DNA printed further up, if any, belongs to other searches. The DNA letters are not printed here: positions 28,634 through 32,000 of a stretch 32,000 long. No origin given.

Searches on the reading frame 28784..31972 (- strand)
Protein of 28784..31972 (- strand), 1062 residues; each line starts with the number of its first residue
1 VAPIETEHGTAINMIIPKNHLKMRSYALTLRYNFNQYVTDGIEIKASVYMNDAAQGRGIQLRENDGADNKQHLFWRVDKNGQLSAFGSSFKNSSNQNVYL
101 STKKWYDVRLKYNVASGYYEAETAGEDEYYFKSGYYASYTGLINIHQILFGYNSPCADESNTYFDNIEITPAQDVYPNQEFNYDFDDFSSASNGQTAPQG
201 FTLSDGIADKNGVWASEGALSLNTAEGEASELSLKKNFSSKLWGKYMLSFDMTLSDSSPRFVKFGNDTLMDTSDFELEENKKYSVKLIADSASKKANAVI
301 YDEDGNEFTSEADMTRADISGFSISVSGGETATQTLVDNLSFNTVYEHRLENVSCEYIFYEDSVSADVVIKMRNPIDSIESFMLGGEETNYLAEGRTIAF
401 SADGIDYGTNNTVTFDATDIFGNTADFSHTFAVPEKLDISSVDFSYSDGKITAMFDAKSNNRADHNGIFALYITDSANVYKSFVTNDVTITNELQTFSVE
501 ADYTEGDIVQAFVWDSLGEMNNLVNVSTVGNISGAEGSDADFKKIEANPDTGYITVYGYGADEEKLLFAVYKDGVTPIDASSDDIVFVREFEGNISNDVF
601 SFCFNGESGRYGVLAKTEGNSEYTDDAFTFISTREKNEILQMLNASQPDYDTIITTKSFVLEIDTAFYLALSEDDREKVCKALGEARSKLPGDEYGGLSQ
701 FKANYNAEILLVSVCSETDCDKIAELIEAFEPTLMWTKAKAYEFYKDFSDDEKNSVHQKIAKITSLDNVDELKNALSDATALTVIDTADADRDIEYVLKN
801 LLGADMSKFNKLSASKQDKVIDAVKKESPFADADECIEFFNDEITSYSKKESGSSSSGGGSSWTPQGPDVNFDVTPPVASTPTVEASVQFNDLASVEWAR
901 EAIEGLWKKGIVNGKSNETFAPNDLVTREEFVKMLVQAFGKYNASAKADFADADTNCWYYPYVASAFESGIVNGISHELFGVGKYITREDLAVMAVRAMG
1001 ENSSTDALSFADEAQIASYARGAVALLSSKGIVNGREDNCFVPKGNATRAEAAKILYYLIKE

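Call 72: search_protein_families(library=pfam, proteins=[window:28784-31972:-], max_evalue=0.001)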
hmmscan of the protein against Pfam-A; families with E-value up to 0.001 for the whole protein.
window:28784-31972:- (1062 aa): 1 family
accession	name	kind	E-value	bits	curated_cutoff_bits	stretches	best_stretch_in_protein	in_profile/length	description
PF00395.25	SLH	-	3e-30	104.4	20.8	3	890-931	2-43/44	S-layer homology domain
